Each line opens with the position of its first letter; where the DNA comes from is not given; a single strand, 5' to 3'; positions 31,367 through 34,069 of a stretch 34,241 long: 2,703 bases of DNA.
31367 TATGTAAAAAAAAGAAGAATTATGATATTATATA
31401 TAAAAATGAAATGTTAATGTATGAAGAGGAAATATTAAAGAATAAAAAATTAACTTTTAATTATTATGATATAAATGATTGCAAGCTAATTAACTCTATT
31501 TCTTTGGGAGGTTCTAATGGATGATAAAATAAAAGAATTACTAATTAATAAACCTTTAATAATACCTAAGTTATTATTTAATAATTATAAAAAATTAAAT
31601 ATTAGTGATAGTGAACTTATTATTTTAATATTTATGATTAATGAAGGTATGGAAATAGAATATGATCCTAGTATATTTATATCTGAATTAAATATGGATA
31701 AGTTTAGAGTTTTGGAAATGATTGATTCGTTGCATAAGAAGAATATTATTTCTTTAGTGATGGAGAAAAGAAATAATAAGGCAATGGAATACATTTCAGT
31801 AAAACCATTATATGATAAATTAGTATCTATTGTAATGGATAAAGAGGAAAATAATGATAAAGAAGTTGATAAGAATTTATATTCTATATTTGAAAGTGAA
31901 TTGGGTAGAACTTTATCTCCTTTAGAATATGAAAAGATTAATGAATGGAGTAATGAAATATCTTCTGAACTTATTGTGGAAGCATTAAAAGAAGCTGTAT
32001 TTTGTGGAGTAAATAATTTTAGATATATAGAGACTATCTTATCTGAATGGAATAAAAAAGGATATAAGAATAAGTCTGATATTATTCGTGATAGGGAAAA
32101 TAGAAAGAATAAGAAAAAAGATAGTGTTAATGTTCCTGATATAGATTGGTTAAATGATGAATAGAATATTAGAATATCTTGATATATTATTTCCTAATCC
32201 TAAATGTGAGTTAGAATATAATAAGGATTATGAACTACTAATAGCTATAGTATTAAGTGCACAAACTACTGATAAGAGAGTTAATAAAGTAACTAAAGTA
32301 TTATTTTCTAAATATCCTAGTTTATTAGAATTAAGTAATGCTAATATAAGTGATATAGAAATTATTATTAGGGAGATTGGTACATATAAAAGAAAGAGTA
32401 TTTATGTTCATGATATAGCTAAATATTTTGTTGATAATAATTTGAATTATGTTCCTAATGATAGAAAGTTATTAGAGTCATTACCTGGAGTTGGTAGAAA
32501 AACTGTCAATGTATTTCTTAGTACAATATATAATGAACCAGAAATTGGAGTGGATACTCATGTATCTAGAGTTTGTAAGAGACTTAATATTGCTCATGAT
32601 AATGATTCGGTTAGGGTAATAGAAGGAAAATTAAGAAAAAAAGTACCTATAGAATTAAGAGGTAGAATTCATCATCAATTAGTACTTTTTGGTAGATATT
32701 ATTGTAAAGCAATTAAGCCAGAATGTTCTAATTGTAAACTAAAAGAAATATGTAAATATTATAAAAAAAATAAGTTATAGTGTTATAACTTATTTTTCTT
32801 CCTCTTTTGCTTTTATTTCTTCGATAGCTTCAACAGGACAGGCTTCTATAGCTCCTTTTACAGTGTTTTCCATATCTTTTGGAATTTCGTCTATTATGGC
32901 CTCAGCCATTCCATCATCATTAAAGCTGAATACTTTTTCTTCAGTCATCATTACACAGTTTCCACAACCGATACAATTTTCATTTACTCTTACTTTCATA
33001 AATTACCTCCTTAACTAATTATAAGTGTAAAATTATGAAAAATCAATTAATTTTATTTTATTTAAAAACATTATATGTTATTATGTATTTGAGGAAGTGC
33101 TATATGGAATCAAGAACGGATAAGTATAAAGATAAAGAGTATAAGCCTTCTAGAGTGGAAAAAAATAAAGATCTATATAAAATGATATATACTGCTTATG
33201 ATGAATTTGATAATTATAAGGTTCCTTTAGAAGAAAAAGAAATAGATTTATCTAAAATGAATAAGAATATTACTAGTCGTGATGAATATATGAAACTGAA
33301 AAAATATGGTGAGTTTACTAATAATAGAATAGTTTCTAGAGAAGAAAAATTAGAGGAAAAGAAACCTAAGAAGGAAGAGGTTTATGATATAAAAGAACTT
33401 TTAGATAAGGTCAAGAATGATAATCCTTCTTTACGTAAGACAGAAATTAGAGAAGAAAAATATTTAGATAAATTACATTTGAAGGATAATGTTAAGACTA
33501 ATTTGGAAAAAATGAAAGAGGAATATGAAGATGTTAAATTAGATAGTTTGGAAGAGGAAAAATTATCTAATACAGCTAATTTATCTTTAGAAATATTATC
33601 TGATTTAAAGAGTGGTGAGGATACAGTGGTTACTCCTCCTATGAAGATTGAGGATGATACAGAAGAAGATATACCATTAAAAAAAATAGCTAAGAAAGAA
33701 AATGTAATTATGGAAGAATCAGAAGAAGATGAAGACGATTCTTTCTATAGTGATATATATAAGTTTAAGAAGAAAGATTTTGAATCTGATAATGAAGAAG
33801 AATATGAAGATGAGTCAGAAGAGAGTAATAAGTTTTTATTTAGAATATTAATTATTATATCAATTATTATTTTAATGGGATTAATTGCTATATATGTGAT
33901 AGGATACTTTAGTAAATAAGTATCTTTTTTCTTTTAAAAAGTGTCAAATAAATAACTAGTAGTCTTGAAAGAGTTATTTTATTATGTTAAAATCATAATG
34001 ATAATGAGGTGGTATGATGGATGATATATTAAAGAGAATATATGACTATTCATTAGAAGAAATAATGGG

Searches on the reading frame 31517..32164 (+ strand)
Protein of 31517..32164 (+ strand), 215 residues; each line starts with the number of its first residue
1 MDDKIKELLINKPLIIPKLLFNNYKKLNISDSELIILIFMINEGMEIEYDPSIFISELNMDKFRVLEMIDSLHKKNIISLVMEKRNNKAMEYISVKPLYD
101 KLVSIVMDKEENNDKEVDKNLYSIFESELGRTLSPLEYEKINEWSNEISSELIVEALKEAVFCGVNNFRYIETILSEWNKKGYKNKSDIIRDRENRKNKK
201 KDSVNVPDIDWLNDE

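Call 9: search_protein_families(library=pfam, proteins=[window:31517-32164:+], max_evalue=0.001)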
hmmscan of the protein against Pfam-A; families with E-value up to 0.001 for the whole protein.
window:31517-32164:+ (215 aa): 2 families
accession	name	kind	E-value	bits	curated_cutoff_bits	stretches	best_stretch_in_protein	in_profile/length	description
PF07261.16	DnaB_2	-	5.4e-19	68.1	22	1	123-190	2-71/74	Replication initiation and membrane attachment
PF21984.2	DnaD_N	-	2.1e-12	47.5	27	1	16-112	1-99/101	DnaD N-terminal domain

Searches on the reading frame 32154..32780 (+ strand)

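Call 9: search_protein_families(library=pfam, proteins=[window:32154-32780:+], max_evalue=0.001)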
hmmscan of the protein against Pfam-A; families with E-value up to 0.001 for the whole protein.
window:32154-32780:+ (208 aa): 2 families
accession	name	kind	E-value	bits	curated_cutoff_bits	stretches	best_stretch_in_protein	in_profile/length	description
PF00730.31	HhH-GPD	-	8.1e-23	81.3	26.2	1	30-165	1-107/108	HhH-GPD superfamily base excision DNA repair protein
PF00633.29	HHH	-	1.7e-05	24.9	24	1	100-123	6-29/30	Helix-hairpin-helix motif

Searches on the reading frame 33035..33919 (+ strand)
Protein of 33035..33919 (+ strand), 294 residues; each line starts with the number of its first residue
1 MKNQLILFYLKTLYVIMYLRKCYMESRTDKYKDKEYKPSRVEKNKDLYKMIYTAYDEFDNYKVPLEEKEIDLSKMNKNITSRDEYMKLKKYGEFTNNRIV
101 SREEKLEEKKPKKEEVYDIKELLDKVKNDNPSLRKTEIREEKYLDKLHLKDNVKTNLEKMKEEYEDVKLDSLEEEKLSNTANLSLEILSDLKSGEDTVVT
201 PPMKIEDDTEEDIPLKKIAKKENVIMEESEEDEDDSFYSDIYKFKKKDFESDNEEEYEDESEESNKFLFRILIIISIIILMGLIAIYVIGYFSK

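Call 9: search_protein_families(library=pfam, proteins=[window:33035-33919:+], max_evalue=0.001)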
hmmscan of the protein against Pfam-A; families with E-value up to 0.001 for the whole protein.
window:33035-33919:+ (294 aa): 0 families

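Call 86: find_encoding_contigs(protein=window:33035-33919:+, flank=10000, max_places=1)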
Protein window:33035-33919:+ (294 aa): no gene with exactly this product is on record in the collection.
